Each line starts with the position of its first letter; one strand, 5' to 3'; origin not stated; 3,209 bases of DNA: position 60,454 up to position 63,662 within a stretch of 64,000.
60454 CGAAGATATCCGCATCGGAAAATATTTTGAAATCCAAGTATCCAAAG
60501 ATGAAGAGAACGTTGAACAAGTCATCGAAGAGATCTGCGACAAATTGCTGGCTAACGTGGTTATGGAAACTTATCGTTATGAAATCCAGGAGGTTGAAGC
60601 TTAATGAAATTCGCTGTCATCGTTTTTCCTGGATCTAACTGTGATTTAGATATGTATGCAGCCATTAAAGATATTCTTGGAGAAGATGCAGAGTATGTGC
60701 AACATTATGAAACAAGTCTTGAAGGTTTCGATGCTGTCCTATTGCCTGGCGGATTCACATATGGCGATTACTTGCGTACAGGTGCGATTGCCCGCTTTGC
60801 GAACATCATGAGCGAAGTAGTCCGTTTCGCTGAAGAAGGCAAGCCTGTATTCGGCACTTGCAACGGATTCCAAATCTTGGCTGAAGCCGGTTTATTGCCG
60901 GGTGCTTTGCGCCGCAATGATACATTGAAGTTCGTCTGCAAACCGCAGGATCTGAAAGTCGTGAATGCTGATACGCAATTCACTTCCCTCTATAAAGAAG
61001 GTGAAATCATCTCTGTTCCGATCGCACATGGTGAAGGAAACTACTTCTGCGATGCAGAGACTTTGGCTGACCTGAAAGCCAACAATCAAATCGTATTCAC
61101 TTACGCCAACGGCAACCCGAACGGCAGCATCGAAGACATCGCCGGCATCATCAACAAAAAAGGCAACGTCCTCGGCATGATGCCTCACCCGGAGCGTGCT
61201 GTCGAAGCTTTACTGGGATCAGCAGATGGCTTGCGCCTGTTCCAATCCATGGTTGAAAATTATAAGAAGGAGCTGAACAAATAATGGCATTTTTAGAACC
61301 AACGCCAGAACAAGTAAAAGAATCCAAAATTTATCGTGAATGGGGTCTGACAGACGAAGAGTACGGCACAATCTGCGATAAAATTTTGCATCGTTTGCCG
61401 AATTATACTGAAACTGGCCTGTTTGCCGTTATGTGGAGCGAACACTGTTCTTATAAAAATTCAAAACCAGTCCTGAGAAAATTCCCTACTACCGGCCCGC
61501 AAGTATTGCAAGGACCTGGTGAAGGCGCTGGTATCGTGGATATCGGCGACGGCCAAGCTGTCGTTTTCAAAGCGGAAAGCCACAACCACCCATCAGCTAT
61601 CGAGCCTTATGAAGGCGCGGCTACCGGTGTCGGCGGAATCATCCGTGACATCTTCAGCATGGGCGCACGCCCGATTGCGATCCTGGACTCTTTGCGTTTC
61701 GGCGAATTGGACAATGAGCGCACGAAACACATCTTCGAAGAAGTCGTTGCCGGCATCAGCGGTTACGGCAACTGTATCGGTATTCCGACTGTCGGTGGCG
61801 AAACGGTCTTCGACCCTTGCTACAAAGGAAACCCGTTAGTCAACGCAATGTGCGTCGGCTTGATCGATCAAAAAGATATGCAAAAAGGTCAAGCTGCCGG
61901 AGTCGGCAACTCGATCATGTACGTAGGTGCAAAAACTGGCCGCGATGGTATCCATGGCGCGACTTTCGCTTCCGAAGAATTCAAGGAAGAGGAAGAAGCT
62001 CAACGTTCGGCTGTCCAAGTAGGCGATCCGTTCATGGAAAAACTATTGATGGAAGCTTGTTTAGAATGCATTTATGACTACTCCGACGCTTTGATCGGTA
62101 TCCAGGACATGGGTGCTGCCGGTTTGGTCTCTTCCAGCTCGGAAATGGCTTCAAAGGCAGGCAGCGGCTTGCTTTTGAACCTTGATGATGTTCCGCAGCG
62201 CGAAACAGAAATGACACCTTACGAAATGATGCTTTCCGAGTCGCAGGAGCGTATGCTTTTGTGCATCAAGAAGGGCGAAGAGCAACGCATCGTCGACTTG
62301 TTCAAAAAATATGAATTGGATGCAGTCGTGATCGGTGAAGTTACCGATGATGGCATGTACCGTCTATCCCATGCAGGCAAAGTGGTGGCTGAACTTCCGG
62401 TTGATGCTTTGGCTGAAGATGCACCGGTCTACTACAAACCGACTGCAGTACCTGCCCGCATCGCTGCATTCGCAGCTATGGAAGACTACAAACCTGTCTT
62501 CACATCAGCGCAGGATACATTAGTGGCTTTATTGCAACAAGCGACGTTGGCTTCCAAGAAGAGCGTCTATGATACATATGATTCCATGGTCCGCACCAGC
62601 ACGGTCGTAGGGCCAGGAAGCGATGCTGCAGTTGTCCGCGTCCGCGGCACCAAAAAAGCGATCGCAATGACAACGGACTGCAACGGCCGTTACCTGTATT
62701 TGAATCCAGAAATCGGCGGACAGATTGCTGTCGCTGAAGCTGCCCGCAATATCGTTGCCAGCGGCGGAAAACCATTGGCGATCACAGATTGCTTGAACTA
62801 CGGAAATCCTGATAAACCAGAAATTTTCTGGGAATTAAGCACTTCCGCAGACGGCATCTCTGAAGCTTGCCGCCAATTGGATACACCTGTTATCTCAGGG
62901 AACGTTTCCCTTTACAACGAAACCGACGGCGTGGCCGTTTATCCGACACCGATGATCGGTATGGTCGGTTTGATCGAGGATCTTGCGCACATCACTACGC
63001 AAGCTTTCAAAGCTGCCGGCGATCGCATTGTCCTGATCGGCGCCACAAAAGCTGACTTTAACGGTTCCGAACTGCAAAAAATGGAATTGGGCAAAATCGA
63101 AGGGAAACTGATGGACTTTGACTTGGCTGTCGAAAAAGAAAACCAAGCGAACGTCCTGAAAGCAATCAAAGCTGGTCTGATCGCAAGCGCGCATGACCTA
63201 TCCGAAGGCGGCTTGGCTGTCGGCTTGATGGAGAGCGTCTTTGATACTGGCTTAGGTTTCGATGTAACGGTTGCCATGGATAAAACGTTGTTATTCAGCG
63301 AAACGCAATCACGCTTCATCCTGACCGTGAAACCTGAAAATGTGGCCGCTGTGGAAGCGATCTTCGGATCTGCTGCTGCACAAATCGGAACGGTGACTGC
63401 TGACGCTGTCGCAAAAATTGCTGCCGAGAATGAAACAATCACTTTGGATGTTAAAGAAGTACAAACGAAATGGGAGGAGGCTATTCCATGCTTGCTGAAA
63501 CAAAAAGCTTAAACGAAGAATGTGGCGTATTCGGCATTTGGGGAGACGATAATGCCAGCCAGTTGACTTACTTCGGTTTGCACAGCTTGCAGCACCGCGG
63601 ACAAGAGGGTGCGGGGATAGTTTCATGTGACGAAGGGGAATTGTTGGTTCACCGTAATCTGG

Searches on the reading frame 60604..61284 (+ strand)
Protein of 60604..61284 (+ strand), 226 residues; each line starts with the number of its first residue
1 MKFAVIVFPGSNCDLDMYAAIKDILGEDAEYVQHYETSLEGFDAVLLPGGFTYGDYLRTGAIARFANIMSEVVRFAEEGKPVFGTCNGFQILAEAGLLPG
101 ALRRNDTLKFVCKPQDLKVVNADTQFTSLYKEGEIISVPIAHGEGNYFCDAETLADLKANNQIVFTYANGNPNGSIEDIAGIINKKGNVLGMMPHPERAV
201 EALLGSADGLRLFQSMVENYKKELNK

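Call 22: search_protein_families(library=pfam, proteins=[window:60604-61284:+])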
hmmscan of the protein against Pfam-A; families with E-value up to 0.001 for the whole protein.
window:60604-61284:+ (226 aa): 5 families
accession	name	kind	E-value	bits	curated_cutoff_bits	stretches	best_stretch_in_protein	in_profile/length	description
PF13507.12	GATase_5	-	4e-39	134.7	27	1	2-204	3-234/260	CobB/CobQ-like glutamine amidotransferase domain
PF07685.20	GATase_3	-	1.1e-07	32.1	27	1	27-95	25-91/196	CobB/CobQ-like glutamine amidotransferase domain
PF01965.30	DJ-1_PfpI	-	2.7e-07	31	26.6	1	36-100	56-115/165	DJ-1/PfpI family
PF00117.34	GATase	-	4.8e-06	26.8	22.8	1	36-198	38-173/190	Glutamine amidotransferase class-I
PF01174.25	SNO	-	8.9e-05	22.9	27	1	30-94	23-83/188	SNO glutamine amidotransferase family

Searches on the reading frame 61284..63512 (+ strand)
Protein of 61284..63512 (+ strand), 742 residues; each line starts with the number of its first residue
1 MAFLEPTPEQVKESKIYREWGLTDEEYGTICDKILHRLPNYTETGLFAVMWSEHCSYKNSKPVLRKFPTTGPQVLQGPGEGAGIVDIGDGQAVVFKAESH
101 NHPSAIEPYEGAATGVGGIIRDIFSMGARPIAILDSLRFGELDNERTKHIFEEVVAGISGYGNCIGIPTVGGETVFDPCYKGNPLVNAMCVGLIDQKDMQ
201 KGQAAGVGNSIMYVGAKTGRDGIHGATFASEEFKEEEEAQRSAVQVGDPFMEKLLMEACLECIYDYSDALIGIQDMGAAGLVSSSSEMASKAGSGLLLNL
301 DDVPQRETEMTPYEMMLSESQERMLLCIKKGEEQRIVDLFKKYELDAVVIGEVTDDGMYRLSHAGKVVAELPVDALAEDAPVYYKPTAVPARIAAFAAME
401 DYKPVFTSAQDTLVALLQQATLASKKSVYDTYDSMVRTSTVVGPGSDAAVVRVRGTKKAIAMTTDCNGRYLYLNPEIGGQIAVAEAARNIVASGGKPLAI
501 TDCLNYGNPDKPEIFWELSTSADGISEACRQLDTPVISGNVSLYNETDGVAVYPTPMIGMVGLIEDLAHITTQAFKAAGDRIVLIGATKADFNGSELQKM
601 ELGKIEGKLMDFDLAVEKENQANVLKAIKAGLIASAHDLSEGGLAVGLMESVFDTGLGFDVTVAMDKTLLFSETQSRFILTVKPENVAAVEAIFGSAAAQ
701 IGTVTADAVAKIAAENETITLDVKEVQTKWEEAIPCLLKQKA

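Call 22: search_protein_families(library=pfam, proteins=[window:61284-63512:+])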
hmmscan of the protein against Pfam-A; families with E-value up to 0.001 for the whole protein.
window:61284-63512:+ (742 aa): 3 families
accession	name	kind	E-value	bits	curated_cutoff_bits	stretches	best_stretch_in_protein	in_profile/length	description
PF00586.29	AIRS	-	1.7e-60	202.8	24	2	79-194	1-112/112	AIR synthase related protein, N-terminal domain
PF02769.27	AIRS_C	-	7.7e-54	182.5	23.1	2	207-361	2-153/156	AIR synthase related protein, C-terminal domain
PF18072.6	FGAR-AT_linker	-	5.4e-19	68.9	26.6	1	12-58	2-50/50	Formylglycinamide ribonucleotide amidotransferase linker domain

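Call 48: find_encoding_contigs(protein=window:61284-63512:+, flank=10000, max_places=2)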
Protein window:61284-63512:+ (742 aa): 3 contigs read that carry it; 2 places shown.
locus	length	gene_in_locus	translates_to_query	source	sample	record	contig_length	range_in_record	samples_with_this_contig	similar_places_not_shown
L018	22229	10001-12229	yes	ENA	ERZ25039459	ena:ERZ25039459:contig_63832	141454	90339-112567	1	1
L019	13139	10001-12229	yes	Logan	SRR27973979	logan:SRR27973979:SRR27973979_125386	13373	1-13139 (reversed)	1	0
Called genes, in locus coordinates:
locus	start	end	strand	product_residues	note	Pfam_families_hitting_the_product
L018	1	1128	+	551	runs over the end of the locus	PF00128:Alpha-amylase, PF23915:SusG_C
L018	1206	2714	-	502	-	PF08984:DUF1858, PF04282:DUF438, PF01814:Hemerythrin, PF08448:PAS_4 (weak), PF13596:PAS_10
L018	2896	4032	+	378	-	PF10646:Germane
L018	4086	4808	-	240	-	PF00392:GntR, PF07702:UTRA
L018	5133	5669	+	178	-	PF00731:AIRC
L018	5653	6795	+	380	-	PF22660:RS_preATP-grasp-like, PF02222:ATP-grasp, PF02786:CPSase_L_D2, PF07478:Dala_Dala_lig_C, PF17769:PurK_C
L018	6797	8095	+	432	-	PF00206:Lyase_1, PF10397:ADSL_C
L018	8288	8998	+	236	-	PF01259:SAICAR_synt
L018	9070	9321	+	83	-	PF02700:PurS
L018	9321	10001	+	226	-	PF13507:GATase_5, PF07685:GATase_3, PF01965:DJ-1_PfpI (weak), PF00117:GATase (weak)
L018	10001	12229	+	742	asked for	PF18072:FGAR-AT_linker, PF00586:AIRS, PF02769:AIRS_C, PF00586:AIRS, PF02769:AIRS_C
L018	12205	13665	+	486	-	PF13230:GATase_4 (weak), PF13522:GATase_6, PF13537:GATase_7, PF00156:Pribosyltran (weak)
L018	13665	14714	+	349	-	PF00586:AIRS, PF02769:AIRS_C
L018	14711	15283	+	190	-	PF00551:Formyl_trans_N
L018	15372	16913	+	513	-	PF02142:MGS, PF01808:AICARFT_IMPCHas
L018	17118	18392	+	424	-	PF02844:GARS_N, PF01071:GARS_A, PF02786:CPSase_L_D2, PF02843:GARS_C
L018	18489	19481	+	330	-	PF08240:ADH_N, PF00107:ADH_zinc_N, PF13602:ADH_zinc_N_2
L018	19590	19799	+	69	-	-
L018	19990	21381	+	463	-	PF10396:TrmE_N, PF12631:MnmE_helical, PF03193:RsgA_GTPase (faint), PF00009:GTP_EFTU (faint), PF00350:Dynamin_N (faint), PF01926:MMR_HSR1, PF02421:FeoB_N, PF04548:AIG1 (weak)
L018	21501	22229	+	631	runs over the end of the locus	PF00890:FAD_binding_2 (faint), PF01134:GIDA, PF12831:FAD_oxidored (faint), PF21680:GIDA_C_1st, PF13932:SAM_GIDA_C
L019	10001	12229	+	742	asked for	PF18072:FGAR-AT_linker, PF00586:AIRS, PF02769:AIRS_C, PF00586:AIRS, PF02769:AIRS_C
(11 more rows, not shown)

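Call 50: find_homologous_proteins(query=L018:21501-22229:+, max_evalue=1e-80)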
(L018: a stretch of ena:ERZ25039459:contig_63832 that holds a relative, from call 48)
Query L018:21501-22229:+ (243 aa): 313 proteins with E <= 1e-80 among 8000 candidates; the best 120 are listed.
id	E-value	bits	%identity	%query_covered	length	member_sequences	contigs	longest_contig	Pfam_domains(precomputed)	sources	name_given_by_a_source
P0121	2.1e-154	530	100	100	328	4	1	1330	PF00890.31,PF07992.21,PF01134.29,PF12831.14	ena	-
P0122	2.3e-154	530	100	100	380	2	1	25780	PF00890.31,PF07992.21,PF01134.29,PF12831.14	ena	-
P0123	3.8e-154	529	100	100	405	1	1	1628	PF00890.31,PF01134.29,PF12831.14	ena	-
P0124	1.1e-150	518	100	98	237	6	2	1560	PF00890.31,PF07992.21,PF01134.29,PF12831.14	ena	-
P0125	2.9e-121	421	80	100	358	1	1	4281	PF00890.31,PF07992.21,PF01134.29,PF12831.14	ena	-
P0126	1.6e-119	416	78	100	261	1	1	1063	PF00890.31,PF01134.29,PF12831.14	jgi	-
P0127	1.7e-119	416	78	100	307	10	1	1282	PF00890.31,PF01134.29,PF12831.14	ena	-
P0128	5.4e-119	414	78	100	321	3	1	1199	PF00890.31,PF01134.29,PF12831.14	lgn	-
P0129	8.5e-119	413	78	100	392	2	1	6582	PF00890.31,PF01134.29,PF12831.14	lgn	-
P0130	1.2e-116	406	77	100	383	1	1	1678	PF00890.31,PF07992.21,PF01134.29,PF12831.14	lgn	-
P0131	4.9e-116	404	77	97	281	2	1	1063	PF00890.31,PF01134.29,PF12831.14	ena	-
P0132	6.2e-116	404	75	99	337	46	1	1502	PF00890.31,PF07992.21,PF01134.29,PF12831.14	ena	-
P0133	2.7e-115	402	76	100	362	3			PF07992.21,PF01134.29,PF12831.14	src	-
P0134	5.0e-115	401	76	100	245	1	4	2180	PF00890.31,PF01134.29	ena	-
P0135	6.7e-115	400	75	100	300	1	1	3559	PF00890.31,PF01134.29,PF12831.14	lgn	-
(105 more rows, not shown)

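Call 51: find_related_loci(query=L018:19990-21381:+, collection=metagenome_contigs, flank=10000)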
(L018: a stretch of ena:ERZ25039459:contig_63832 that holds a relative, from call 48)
Query L018:19990-21381:+ (463 aa) in metagenome_contigs; peptide patterns used: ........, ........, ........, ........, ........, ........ (x = any residue, [..] = any of these).
600 stretches matched a pattern (row limit reached: there are more); 593 encode a relative of the query (tblastn E <= 1e-3); the best 80 are kept; 80 distinct loci.
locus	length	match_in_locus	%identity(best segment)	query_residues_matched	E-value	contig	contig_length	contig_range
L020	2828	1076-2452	75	5-463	0e+0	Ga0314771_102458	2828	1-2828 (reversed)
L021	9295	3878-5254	76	5-463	0e+0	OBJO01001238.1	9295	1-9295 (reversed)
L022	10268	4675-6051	76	5-463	0e+0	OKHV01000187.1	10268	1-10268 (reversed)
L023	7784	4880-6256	76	5-463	0e+0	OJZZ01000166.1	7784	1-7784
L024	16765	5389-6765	76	5-463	0e+0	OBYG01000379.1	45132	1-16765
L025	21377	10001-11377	76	5-463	0e+0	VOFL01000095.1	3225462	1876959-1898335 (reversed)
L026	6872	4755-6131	76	5-463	0e+0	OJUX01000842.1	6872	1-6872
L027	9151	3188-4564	73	5-463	0e+0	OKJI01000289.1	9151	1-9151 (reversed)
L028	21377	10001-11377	73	5-463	0e+0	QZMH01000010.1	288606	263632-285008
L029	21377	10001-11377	73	5-463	0e+0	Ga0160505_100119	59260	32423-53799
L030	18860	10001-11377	72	5-463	0e+0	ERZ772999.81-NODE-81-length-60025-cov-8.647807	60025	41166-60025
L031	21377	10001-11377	70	5-463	0e+0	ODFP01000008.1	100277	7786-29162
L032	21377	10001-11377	71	5-463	0e+0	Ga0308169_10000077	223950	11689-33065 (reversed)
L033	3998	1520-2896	70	5-463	0e+0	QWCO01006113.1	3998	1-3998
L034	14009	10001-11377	70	5-463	0e+0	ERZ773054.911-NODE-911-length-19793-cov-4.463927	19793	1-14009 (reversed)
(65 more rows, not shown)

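Call 54: find_homologous_proteins(query=L028:15011-15898:+, max_evalue=1e-40)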
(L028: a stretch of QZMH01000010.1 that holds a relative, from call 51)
Query L028:15011-15898:+ (296 aa): 7982 proteins with E <= 1e-40 among 8000 candidates; the best 120 are listed.
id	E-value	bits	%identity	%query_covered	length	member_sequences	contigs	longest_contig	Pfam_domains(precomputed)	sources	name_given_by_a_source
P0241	5.6e-179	611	99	100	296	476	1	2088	PF01381.29,PF17762.9,PF08535.16,PF23552.3,PF02195.27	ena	-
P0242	7.4e-162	555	90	100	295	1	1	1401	PF01381.29,PF17762.9,PF08535.16,PF23552.3,PF02195.27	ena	-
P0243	2.7e-158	543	92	100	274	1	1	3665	PF01381.29,PF17762.9,PF08535.16,PF23552.3,PF02195.27,PF03683.20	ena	-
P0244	1.3e-157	541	87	100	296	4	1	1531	PF01381.29,PF17762.9,PF08535.16,PF23552.3,PF02195.27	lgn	-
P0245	1.3e-157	541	87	100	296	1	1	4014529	PF01381.29,PF17762.9,PF08535.16,PF23552.3,PF02195.27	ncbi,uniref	ncbi:chromosome partitioning protein ParB [Enterococcus sp. AZ194]|uniref:ParB/RepB/Spo0J family par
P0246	5.0e-156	536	87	100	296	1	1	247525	PF01381.29,PF17762.9,PF08535.16,PF23552.3,PF02195.27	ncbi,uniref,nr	ncbi:ParB/RepB/Spo0J family partition protein [Candidatus Enterococcus huntleyi]|uniref:ParB/RepB/Sp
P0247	9.0e-156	535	86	100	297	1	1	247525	PF01381.29,PF17762.9,PF08535.16,PF23552.3,PF02195.27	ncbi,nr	ncbi:chromosome partitioning protein ParB [Enterococcus sp. JM4C]|nr:chromosome partitioning protein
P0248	2.1e-155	534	87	99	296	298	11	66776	PF01381.29,PF17762.9,PF08535.16,PF23552.3,PF02195.27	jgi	jgi:ParB family transcriptional regulator, chromosome partitioning protein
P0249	1.9e-154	531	96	90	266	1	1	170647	PF01381.29,PF17762.9,PF08535.16,PF23552.3,PF02195.27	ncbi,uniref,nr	ncbi:ParB-like partition protein [Enterococcus ratti]|uniref:ParB-like partition protein n=1 Tax=Ent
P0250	2.9e-153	527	86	99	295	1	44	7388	PF01381.29,PF17762.9,PF08535.16,PF23552.3,PF02195.27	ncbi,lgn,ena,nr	ncbi:MAG TPA: ParB/RepB/Spo0J family partition protein [Enterococcus sp.]|nr:ParB/RepB/Spo0J family 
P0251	3.2e-153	527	86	99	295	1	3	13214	PF01381.29,PF17762.9,PF08535.16,PF23552.3,PF02195.27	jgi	-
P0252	8.0e-153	525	86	99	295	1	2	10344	PF01381.29,PF17762.9,PF08535.16,PF23552.3,PF02195.27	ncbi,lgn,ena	-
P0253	8.7e-153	525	86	99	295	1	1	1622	PF01381.29,PF17762.9,PF08535.16,PF23552.3,PF02195.27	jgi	-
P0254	1.2e-152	525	86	99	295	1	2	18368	PF01381.29,PF17762.9,PF08535.16,PF23552.3,PF02195.27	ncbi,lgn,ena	-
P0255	1.6e-152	524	85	100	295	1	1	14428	PF01381.29,PF17762.9,PF08535.16,PF23552.3,PF02195.27,PF03683.20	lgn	-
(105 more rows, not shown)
